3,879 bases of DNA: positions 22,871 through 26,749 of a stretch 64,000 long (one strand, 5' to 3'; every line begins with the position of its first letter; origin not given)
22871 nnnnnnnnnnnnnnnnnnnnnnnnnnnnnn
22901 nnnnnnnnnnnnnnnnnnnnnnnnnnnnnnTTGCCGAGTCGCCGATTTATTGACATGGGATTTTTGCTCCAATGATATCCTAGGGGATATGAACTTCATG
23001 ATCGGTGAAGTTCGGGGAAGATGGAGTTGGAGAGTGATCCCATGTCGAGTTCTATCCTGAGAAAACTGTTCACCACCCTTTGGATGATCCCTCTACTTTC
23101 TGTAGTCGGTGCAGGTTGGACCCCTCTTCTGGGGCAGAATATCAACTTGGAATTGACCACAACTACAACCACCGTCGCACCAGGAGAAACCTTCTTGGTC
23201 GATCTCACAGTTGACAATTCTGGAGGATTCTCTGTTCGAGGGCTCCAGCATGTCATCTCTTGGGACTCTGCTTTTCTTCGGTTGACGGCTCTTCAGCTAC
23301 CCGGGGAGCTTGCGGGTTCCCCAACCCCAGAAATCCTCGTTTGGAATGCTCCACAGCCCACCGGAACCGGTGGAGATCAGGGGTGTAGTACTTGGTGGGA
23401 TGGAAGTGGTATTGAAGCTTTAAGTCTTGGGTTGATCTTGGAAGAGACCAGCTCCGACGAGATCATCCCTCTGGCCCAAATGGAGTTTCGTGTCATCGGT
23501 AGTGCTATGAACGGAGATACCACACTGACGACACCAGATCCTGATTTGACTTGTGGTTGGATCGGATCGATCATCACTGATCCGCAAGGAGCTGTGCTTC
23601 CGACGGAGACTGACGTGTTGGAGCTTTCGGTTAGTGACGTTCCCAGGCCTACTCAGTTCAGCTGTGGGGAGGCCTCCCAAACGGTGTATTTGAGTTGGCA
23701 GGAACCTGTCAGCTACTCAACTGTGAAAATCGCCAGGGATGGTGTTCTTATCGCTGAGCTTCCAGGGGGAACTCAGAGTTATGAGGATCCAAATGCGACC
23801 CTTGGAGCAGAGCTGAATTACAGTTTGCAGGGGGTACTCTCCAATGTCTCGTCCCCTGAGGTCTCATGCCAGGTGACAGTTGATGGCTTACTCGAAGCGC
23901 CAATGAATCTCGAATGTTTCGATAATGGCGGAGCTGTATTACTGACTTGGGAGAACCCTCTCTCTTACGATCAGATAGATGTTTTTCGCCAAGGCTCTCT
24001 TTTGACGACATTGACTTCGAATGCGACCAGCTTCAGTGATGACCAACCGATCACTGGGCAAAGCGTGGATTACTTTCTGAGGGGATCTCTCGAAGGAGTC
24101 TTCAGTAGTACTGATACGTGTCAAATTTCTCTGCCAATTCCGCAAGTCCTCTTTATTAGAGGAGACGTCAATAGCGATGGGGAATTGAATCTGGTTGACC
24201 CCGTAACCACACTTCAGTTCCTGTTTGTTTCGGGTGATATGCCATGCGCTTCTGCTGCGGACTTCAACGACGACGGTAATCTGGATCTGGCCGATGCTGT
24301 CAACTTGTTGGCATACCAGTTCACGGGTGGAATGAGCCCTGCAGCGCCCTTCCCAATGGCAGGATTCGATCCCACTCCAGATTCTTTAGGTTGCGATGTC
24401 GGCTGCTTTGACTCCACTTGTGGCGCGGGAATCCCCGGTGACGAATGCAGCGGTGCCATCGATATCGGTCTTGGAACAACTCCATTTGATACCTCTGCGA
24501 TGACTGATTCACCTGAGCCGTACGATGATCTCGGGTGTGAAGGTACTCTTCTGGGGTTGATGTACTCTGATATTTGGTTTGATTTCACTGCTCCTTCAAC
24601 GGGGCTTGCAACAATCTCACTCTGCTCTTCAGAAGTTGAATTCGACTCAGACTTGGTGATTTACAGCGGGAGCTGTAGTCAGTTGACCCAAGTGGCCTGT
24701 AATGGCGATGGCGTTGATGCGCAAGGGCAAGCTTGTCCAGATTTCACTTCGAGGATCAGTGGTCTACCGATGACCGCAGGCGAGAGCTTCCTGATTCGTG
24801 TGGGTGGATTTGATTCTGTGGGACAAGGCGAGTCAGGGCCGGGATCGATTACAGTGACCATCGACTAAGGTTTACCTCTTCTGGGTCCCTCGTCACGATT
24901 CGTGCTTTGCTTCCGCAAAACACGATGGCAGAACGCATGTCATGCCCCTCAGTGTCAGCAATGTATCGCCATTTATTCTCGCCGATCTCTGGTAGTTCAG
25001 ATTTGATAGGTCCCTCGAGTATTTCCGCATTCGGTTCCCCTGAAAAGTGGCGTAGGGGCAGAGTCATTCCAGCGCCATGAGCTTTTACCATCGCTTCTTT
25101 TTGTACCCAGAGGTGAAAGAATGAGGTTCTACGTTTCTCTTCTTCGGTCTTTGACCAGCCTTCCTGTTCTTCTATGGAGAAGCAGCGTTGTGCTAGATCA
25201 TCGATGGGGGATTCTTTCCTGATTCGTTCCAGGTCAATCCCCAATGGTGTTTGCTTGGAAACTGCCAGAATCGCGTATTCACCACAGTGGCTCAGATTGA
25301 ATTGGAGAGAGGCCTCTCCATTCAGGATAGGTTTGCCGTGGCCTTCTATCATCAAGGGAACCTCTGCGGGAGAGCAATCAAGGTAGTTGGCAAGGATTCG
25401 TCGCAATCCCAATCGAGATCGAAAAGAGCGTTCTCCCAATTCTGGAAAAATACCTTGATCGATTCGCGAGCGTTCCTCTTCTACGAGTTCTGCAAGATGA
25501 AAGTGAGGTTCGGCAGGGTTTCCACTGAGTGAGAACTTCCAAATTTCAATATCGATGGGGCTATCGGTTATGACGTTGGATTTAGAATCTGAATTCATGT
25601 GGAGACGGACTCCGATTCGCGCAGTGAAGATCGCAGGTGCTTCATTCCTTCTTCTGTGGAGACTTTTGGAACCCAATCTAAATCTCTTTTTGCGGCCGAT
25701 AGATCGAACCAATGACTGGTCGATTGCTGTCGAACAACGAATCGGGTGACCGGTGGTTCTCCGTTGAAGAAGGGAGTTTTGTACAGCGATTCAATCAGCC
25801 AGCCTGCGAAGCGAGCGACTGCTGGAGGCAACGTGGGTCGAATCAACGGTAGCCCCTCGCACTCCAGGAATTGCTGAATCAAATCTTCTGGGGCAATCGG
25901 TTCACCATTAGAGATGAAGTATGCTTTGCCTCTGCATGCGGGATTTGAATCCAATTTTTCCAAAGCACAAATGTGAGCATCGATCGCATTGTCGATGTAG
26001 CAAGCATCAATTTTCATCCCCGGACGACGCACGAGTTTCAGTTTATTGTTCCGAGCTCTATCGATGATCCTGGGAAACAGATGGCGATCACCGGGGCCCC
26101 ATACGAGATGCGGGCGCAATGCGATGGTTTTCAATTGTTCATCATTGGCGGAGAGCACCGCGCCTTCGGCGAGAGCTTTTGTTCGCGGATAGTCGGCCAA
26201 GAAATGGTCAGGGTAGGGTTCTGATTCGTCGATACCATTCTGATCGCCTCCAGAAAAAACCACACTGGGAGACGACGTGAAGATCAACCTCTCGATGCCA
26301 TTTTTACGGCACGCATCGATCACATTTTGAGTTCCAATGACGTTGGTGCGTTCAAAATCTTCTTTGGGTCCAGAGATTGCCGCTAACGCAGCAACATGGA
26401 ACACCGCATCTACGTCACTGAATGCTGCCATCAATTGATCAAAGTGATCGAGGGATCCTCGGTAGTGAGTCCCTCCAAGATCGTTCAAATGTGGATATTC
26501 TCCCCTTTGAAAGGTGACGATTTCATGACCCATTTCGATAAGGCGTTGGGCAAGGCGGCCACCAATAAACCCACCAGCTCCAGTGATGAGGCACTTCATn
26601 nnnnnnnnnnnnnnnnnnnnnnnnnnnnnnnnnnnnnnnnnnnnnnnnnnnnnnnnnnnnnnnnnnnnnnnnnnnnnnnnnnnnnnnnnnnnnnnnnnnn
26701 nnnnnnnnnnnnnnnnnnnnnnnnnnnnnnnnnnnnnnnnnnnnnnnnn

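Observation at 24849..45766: PUFA-synthase (pfaD-A-C) fused with oleABCD and a PPTase into one fully overlap-coupled 8-gene operon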

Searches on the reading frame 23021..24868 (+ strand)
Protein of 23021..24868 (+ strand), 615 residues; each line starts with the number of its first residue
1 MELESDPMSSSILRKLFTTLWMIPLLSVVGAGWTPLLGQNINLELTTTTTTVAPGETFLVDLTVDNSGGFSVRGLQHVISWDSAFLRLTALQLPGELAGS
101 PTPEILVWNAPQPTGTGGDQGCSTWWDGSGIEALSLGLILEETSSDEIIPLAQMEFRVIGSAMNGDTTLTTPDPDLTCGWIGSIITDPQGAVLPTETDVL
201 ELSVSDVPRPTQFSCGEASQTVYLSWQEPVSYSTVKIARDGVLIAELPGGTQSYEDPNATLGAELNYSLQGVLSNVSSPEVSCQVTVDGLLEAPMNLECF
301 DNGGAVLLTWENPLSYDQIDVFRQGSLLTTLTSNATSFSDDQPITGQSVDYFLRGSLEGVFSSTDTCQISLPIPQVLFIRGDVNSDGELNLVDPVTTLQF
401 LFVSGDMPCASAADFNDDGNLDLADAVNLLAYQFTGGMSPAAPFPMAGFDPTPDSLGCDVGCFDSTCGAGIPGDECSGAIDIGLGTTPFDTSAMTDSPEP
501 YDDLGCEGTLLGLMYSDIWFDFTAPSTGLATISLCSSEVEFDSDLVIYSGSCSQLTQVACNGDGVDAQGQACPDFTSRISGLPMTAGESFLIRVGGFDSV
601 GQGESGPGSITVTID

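Call 14: search_protein_families(library=pfam, proteins=[window:23021-24868:+])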
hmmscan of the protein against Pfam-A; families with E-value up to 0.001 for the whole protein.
window:23021-24868:+ (615 aa): 1 family
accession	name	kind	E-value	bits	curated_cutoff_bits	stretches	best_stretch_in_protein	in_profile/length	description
PF23759.1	GBD_T9SS_assoc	-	0.0002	22.1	27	1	474-562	3-84/116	Galactose binding domain-like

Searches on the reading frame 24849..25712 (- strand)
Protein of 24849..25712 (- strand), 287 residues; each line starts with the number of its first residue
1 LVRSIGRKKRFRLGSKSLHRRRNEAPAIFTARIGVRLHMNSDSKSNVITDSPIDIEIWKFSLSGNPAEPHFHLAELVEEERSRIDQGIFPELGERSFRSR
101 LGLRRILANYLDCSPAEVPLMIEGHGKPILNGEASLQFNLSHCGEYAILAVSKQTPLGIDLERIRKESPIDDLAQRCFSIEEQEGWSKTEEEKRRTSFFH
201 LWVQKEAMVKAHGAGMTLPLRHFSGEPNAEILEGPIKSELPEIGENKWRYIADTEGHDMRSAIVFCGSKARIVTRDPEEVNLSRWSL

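Call 3: search_protein_families(library=pfam, proteins=[window:24849-25712:-])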
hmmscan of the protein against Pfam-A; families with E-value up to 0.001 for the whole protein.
window:24849-25712:- (287 aa): 2 families
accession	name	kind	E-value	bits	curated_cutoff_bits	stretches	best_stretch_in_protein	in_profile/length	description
PF01648.25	ACPS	-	1.3e-14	54.6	25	1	156-226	1-77/111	4'-phosphopantetheinyl transferase superfamily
PF22624.1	AASDHPPT_N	-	9.3e-10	39.1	27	1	70-152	9-98/100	4'-phosphopantetheinyl transferase, N-terminal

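Call 4: search_protein_families(library=ncbifam, proteins=[window:24849-25712:-])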
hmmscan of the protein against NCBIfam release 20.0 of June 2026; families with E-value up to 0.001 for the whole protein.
window:24849-25712:- (287 aa): 4 families
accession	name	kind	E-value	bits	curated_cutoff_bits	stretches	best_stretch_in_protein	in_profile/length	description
NF042922.1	4PPT_HetI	equivalog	8.8e-32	110.3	370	1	48-217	12-184/235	4'-phosphopantetheinyl transferase HetI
NF007676.0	PRK10351.1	equivalog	3e-19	69.4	174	1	103-214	37-145/195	4'-phosphopantetheinyl transferase AcpT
NF047349.1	4PPT_AusB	equivalog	3.3e-12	46.3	225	1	110-219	55-155/205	aureusimine biosynthesis 4'-phosphopantetheinyl transferase AusB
TIGR00556.1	pantethn_trn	domain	1.4e-09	38.1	45.35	1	155-218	3-70/128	phosphopantetheine--protein transferase domain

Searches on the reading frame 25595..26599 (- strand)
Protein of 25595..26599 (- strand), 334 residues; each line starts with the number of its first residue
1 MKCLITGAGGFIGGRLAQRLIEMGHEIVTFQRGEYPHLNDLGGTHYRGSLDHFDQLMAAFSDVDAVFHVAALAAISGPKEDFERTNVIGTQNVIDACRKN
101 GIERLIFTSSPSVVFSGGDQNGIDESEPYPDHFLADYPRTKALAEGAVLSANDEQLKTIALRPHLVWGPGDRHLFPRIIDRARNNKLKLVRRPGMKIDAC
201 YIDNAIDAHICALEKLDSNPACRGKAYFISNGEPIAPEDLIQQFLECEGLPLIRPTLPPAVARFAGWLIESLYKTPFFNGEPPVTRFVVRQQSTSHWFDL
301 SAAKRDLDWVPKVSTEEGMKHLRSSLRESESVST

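Call 3: search_protein_families(library=pfam, proteins=[window:25595-26599:-])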
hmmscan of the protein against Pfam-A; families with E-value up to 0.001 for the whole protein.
window:25595-26599:- (334 aa): 8 families
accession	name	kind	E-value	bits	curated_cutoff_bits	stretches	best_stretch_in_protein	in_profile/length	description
PF01073.25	3Beta_HSD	-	2.1e-50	171.7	22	1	4-251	1-271/280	3-beta hydroxysteroid dehydrogenase/isomerase family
PF01370.27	Epimerase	-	2.5e-35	122.5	20.9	1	4-220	2-232/240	NAD dependent epimerase/dehydratase family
PF07993.18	NAD_binding_4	-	1.1e-14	54.7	20.1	1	59-168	85-209/258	Male sterility protein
PF16363.11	GDP_Man_Dehyd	-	5.5e-14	52.8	27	1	4-146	1-162/332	GDP-mannose 4,6 dehydratase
PF13460.12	NAD_binding_10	-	1.9e-12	47.8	27.2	1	7-148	1-131/184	NAD(P)H-binding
PF04321.23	RmlD_sub_bind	-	5.8e-11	42.4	27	1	1-185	1-170/287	RmlD substrate binding domain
PF02719.21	Polysacc_synt_2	-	2.4e-10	40.5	20.2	1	4-110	2-128/293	Polysaccharide biosynthesis protein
PF05368.20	NmrA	-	2e-05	24.8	27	1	3-110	5-107/298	NmrA-like family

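Call 4: search_protein_families(library=ncbifam, proteins=[window:25595-26599:-])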
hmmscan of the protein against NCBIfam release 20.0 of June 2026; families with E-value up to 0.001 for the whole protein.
window:25595-26599:- (334 aa): 25 families
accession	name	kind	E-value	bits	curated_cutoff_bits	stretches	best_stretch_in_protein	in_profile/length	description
NF042422.1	oxyalk_red_OleD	equivalog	7.7e-111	370.6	580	1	1-325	1-327/329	2-alkyl-3-oxoalkanoate reductase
NF042423.1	oxyalk_red_Shew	equivalog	3.6e-110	368.1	580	1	2-322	10-331/331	2-alkyl-3-oxoalkanoate reductase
TIGR03466.1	HpnA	hypoth_equivalog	7.5e-36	123.7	367.65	1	1-317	1-312/327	hopanoid-associated sugar epimerase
NF052578.1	StrlDmthSdmBMthl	equivalog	2.3e-20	73.6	600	1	1-313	1-310/328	sterol demethylase protein SdmB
TIGR04180.1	EDH_00030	hypoth_equivalog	4.8e-18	65.2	475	1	4-240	2-248/297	NAD-dependent 4,6-dehydratase LegB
TIGR01179.1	galE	equivalog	7.5e-16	57.9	262.3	1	3-168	2-178/332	UDP-glucose 4-epimerase GalE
TIGR01746.1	Thioester-redct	subfamily_domain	9.6e-15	54.7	213.35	1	61-168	87-197/371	thioester reductase domain-containing protein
NF043036.1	ErythonDh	equivalog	2e-11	43.7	325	1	1-124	1-138/321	D-erythronate dehydrogenase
TIGR02197.1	heptose_epim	equivalog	2.2e-10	40.2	274.6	1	4-173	2-177/316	ADP-glyceromanno-heptose 6-epimerase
TIGR01181.1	dTDP_gluc_dehyt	equivalog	2.8e-10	39.8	365.1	1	3-321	2-306/321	dTDP-glucose 4,6-dehydratase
NF007956.0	PRK10675.1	subfamily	6.2e-10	38.7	394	1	1-143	1-155/338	UDP-glucose 4-epimerase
NF058621.1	DiazavRedAvaA7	equivalog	1e-09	38.5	400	1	1-269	1-269/304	3-diazoavenalumate denitrifying reductase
NF005539.0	PRK07201.1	equivalog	1.2e-09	37.5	549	1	1-168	1-179/657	SDR family oxidoreductase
TIGR03589.1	PseB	equivalog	3.6e-09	36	407.75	1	3-109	7-124/324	UDP-N-acetylglucosamine 4,6-dehydratase (inverting)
NF004520.0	PRK05865.1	equivalog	7.4e-09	34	1509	1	1-127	1-106/854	sugar epimerase family protein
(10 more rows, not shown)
